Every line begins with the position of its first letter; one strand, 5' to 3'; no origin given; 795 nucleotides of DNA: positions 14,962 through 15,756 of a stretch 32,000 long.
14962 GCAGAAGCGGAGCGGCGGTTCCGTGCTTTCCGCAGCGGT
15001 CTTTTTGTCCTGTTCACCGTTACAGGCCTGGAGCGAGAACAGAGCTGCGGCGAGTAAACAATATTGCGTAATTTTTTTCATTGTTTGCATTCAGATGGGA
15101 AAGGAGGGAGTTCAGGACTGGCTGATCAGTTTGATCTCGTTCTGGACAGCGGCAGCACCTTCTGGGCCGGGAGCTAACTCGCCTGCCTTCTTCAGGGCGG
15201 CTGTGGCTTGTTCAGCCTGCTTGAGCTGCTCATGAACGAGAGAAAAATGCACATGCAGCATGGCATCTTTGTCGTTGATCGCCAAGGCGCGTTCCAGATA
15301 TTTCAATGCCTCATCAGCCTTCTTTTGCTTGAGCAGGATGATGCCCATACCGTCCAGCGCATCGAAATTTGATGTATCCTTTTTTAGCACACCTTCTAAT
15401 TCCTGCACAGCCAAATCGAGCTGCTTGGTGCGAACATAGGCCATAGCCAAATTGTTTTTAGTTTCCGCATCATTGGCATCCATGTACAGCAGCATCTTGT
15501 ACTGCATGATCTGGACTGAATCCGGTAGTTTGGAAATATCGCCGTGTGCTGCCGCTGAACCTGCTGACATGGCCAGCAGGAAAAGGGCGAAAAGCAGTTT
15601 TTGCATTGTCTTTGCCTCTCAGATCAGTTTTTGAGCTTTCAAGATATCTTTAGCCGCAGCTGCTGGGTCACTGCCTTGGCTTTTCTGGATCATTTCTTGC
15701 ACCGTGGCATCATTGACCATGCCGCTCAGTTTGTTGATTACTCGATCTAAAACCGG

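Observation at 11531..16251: ATPase-less six-gene operon coupling two orphan periplasmic binding proteins, a beta-helix protein and two TPR proteins to a YedE-family channel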

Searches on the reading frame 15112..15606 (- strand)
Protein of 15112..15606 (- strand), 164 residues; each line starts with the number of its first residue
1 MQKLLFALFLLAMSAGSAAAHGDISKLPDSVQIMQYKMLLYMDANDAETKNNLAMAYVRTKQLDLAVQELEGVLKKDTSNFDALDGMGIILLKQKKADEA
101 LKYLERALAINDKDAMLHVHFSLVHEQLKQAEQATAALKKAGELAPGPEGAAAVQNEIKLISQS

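Call 3: search_protein_families(library=pfam, proteins=[window:15112-15606:-], max_evalue=0.01)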
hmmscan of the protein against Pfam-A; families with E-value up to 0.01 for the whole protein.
window:15112-15606:- (164 aa): 18 families
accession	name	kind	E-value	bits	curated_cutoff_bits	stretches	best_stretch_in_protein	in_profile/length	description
PF07719.23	TPR_2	-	8.7e-13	47.8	27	1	82-113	2-33/34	Tetratricopeptide repeat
PF13181.12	TPR_8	-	9.2e-11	41.5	25.7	0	87-113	7-33/34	Tetratricopeptide repeat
PF14559.12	TPR_19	-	1.4e-09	38.5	25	1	91-154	1-65/68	Tetratricopeptide repeat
PF13424.12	TPR_12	-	2.1e-09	37.9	30.1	2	47-111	3-75/77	Tetratricopeptide repeat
PF00515.34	TPR_1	-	1.8e-08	34.3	27.8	1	87-113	7-33/34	Tetratricopeptide repeat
PF13371.12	TPR_9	-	2.6e-08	34.2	35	1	89-155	3-69/73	Tetratricopeptide repeat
PF13428.12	TPR_14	-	2.8e-08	34.1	23.5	1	82-117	2-37/44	Tetratricopeptide repeat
PF13374.12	TPR_10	-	2.1e-07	31.2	27.5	1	83-110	4-31/42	Tetratricopeptide repeat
PF13431.12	TPR_17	-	2.4e-06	27.8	24.4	0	73-101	5-33/34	Tetratricopeptide repeat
PF13432.12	TPR_16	-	7.2e-06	26.8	32.7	1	52-114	2-64/65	Tetratricopeptide repeat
PF25063.1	ARM_TT21_C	-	1.3e-05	25.6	35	1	53-136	101-183/209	Tetratricopeptide repeat protein 21 C-terminal ARM domain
PF23914.1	TPR_CcmH_CycH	-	1.6e-05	25.2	42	1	42-114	79-154/158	Cytochrome c-type biogenesis protein H TPR domain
PF12895.13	ANAPC3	-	3.3e-05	24.5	27.2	2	40-107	15-82/82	Anaphase-promoting complex, cyclosome, subunit 3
PF13176.12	TPR_7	-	0.00054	20.3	27.9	0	83-112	1-30/36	Tetratricopeptide repeat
PF13174.12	TPR_6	-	0.0011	19.9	26.3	0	82-108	1-27/33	Tetratricopeptide repeat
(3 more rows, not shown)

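Call 4: search_protein_families(library=ncbifam, proteins=[window:15112-15606:-], max_evalue=0.01)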
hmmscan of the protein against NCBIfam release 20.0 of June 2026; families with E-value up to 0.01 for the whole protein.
window:15112-15606:- (164 aa): 14 families
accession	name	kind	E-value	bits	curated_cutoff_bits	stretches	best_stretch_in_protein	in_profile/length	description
NF040959.1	MamA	equivalog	5.5e-16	58.6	200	1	39-146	63-170/204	magnetosome protein MamA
TIGR02917.1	PEP_TPR_lipo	equivalog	2.7e-11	42.1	312.2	1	36-147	759-869/899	XrtA/PEP-CTERM system TPR-repeat protein PrsT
TIGR02521.1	type_IV_pilW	equivalog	8.8e-10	38.5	154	1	46-146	30-130/234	type IV pilus biogenesis/stability protein PilW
NF052400.1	M48_BAM_BepA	equivalog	3.3e-08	32.7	570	1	43-140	303-400/483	beta-barrel assembly-enhancing protease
NF052415.1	T3SS_chap_SctY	equivalog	3.9e-08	33.8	70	1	87-140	46-102/106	type III secretion apparatus assembly chaperone SctY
TIGR02552.1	LcrH_SycD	equivalog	9e-08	31.9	104.8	1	35-162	6-133/136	SycD/LcrH family type III secretion system chaperone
NF047558.1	TPR_END_plus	domain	3.5e-06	26.8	32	1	91-114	9-32/56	TPR end-of-group domain-containing protein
NF033758.1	gliding_GltE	equivalog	1.1e-05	24.7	225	1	35-143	142-250/411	adventurous gliding motility TPR repeat lipoprotein GltE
NF033762.1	social_mot_Tgl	equivalog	2.8e-05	23.6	225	1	35-145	88-200/252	social motility TPR repeat lipoprotein Tgl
TIGR00540.1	TPR_hemY_coli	hypoth_equivalog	3.5e-05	22.7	142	1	46-140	289-384/385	heme biosynthesis-associated TPR protein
TIGR03939.1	PGA_TPR_OMP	equivalog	3.6e-05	22.2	366.65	1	48-151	87-190/800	poly-beta-1,6 N-acetyl-D-glucosamine export porin PgaA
NF033920.0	C39_PA2778_fam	equivalog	0.0019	17.7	150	1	54-146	163-255/255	PA2778 family cysteine peptidase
NF047371.1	FlcA_CTERM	equivalog_domain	0.0032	16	300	1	34-145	251-377/646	periplasmic flagellar collar protein FlcA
NF052304.1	CdsG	equivalog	0.0039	17.4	170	1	46-112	39-108/133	CdsG family type III secretion system protein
